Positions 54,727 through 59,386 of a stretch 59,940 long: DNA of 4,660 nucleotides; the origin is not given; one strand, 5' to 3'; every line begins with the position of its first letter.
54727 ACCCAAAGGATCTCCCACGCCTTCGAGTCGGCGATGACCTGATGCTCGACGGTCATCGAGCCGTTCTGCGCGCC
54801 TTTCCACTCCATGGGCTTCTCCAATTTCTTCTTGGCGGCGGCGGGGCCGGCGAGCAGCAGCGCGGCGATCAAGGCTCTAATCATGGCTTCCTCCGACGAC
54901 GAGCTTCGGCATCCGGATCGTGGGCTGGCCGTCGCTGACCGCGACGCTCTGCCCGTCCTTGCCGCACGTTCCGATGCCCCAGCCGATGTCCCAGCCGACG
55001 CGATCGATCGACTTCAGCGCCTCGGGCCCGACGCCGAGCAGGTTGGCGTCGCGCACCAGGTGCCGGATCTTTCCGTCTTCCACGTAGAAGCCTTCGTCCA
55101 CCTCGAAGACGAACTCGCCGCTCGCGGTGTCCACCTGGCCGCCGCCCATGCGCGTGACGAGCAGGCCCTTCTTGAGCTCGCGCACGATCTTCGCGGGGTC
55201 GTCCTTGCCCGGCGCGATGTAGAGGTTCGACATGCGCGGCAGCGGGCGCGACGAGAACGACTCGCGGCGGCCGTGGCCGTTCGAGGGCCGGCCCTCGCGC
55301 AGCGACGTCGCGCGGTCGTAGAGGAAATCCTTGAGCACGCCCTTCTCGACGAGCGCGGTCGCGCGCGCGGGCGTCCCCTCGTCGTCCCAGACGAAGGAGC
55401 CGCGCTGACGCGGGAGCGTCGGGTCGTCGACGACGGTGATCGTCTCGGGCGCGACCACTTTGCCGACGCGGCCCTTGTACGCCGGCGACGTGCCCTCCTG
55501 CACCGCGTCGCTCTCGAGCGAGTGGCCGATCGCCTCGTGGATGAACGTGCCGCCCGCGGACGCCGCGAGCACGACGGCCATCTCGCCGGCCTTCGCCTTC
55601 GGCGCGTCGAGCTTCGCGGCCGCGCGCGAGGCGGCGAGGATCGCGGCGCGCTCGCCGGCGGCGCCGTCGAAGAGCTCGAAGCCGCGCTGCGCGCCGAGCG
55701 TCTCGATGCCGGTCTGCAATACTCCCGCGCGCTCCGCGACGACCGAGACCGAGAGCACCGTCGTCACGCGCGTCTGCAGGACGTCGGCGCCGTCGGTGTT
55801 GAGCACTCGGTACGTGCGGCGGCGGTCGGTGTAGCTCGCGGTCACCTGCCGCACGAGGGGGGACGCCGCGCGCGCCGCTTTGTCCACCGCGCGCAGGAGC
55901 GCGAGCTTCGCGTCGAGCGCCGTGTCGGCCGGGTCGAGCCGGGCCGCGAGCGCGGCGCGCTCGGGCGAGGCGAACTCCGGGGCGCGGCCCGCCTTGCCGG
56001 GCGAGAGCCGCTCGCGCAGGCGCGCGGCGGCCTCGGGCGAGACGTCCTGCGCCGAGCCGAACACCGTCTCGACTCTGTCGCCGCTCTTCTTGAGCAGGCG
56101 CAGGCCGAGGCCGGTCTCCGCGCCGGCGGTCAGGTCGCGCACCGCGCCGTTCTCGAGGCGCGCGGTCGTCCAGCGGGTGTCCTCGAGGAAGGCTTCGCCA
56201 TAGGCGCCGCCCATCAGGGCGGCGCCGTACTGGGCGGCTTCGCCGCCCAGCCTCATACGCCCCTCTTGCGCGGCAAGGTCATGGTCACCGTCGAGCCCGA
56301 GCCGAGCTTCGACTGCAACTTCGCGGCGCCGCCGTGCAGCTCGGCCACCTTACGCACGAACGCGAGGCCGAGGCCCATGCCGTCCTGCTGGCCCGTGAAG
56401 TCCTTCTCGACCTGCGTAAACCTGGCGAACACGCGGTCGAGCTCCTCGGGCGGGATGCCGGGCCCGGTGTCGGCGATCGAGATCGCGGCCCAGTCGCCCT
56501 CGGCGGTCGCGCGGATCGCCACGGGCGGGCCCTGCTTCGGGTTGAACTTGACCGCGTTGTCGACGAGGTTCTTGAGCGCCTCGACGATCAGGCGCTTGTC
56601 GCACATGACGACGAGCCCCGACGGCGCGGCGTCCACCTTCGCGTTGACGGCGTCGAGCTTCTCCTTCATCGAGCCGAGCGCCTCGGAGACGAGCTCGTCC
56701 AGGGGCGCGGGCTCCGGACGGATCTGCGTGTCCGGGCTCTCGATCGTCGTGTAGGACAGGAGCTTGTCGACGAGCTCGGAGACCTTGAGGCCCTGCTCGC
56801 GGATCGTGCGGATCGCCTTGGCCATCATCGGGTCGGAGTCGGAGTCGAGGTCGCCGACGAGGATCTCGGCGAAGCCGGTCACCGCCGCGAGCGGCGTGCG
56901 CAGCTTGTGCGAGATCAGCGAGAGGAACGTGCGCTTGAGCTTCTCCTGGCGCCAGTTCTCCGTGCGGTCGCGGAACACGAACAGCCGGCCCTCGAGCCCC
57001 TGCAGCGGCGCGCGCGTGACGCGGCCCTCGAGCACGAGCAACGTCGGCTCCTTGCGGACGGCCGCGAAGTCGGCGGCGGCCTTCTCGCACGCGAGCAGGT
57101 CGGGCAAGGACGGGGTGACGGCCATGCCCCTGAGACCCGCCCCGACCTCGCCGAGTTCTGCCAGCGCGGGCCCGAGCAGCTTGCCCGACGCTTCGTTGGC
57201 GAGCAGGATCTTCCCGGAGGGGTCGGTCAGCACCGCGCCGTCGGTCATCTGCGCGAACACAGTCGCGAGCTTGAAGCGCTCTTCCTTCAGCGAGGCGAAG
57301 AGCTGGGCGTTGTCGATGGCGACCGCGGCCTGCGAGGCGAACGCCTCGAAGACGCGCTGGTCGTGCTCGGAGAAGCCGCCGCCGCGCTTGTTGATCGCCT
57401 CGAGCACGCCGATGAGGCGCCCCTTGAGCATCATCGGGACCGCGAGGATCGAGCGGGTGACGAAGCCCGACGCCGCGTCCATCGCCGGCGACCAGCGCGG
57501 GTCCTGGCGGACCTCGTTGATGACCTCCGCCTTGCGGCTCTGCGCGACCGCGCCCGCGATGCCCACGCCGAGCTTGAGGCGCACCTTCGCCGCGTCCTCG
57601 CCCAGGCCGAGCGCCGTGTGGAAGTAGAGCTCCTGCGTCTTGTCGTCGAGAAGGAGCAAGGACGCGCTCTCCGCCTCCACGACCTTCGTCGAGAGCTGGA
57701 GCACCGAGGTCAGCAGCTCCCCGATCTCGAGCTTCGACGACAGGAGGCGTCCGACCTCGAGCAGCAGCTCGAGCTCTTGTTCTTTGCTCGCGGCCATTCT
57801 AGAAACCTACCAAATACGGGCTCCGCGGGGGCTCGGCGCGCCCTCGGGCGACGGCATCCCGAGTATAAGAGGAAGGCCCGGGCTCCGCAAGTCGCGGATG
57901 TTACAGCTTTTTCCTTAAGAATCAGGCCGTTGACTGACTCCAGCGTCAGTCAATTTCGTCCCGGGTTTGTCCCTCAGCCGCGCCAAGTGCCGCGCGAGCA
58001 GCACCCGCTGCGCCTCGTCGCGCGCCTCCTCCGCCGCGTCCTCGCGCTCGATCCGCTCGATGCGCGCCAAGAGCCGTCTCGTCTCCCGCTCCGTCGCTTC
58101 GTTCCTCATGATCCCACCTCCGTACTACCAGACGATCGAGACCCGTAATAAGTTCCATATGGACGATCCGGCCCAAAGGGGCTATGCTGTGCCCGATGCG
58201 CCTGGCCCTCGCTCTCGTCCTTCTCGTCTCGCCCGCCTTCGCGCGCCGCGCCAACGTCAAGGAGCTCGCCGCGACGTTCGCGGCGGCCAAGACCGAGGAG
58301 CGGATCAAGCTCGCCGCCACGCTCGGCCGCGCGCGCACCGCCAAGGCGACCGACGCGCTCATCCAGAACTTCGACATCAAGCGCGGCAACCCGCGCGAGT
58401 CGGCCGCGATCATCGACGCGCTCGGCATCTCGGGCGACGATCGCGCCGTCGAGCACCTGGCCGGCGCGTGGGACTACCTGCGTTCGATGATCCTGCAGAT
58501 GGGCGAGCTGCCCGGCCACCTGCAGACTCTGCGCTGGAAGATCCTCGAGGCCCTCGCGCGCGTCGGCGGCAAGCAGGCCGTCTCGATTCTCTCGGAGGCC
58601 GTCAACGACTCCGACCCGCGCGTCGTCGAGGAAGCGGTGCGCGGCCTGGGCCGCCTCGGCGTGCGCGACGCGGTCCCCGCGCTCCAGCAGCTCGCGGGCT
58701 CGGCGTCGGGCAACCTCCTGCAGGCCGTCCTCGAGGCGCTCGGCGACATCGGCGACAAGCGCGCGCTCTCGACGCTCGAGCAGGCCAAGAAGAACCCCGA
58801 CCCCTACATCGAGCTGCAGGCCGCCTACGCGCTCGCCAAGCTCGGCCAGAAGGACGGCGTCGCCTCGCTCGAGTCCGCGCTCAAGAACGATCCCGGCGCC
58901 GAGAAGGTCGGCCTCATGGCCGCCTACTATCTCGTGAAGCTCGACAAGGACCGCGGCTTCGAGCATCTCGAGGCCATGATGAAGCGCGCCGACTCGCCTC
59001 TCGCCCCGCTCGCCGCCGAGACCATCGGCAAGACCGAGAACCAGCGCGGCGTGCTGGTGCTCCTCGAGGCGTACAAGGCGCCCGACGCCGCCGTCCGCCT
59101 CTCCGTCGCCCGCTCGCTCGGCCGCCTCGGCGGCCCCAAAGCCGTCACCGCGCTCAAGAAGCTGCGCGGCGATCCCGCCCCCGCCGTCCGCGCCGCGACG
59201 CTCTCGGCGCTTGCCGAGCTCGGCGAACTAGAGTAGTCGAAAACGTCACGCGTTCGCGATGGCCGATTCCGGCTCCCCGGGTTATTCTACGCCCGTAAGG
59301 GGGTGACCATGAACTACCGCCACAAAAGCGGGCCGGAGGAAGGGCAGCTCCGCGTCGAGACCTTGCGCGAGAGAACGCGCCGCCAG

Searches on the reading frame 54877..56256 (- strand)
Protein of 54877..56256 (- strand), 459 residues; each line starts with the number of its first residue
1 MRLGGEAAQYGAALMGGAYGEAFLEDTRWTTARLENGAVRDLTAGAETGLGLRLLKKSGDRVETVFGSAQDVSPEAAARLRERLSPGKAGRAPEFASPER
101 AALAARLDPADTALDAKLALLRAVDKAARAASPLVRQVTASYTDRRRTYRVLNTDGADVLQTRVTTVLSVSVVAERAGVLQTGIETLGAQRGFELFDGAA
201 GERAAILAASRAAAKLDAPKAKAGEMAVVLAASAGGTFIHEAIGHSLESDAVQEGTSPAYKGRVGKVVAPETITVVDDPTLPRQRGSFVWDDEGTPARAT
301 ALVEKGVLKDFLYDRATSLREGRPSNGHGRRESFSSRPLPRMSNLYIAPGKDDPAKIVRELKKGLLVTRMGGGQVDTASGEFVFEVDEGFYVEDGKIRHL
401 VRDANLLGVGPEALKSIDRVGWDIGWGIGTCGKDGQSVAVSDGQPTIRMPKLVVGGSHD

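Call 42: search_protein_families(library=pfam, proteins=[window:54877-56256:-], max_evalue=0.0001)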
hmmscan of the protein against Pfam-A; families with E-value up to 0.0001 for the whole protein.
window:54877-56256:- (459 aa): 3 families
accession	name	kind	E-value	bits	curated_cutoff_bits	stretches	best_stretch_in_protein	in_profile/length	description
PF19289.4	PmbA_TldD_3rd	-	2.5e-67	226.7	22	1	224-456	2-220/220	PmbA/TldA metallopeptidase C-terminal domain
PF19290.4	PmbA_TldD_2nd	-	1e-14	55.3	20.9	1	108-210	2-107/109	PmbA/TldA metallopeptidase central domain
PF01523.21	PmbA_TldD_1st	-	4.8e-06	27.1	20.9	1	21-78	2-55/65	PmbA/TldA metallopeptidase domain 1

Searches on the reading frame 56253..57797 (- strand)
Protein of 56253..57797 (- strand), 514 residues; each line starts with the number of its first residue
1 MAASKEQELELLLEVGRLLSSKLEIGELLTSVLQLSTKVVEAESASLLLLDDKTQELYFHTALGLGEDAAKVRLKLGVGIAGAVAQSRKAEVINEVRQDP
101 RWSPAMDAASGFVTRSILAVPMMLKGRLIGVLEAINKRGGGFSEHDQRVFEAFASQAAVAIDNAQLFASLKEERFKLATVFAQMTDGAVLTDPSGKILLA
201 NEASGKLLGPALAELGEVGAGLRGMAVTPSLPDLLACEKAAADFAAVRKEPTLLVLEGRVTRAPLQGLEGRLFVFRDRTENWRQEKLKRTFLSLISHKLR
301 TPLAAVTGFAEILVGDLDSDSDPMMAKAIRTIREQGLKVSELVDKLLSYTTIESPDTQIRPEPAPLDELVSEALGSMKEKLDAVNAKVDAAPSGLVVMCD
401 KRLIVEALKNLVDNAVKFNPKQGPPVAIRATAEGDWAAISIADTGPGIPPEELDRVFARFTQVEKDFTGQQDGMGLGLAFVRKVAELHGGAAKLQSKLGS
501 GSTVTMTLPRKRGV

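Call 42: search_protein_families(library=pfam, proteins=[window:56253-57797:-], max_evalue=0.0001)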
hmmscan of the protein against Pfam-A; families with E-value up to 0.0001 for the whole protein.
window:56253-57797:- (514 aa): 5 families
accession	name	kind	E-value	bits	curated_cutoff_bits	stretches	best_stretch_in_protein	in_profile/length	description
PF02518.31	HATPase_c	-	1.9e-28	99.6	26.4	1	400-511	2-110/111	Histidine kinase-, DNA gyrase B-, and HSP90-like ATPase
PF13185.12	GAF_2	-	3.3e-20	73.1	28.6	1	24-162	3-136/136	GAF domain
PF01590.32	GAF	-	5.7e-18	66.2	22.4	1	26-161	3-133/133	GAF domain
PF00512.31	HisKA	-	3.2e-13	50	26.9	1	288-354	2-65/66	His Kinase A (phospho-acceptor) domain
PF13492.12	GAF_3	-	2.5e-12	47.7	27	1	25-163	2-129/129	GAF domain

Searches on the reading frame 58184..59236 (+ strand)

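Call 42: search_protein_families(library=pfam, proteins=[window:58184-59236:+], max_evalue=0.0001)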
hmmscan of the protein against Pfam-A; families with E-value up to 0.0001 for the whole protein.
window:58184-59236:+ (350 aa): 3 families
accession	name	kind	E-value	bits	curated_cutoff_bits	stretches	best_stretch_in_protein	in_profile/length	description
PF13646.12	HEAT_2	-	1.5e-48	163.4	27.7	5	262-344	4-88/88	HEAT repeats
PF03130.22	HEAT_PBS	-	9e-23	78.6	20.9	0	304-327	1-24/27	PBS lyase HEAT-like repeat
PF02985.28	HEAT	-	1.4e-12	47.1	23.5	0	323-348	4-29/31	HEAT repeat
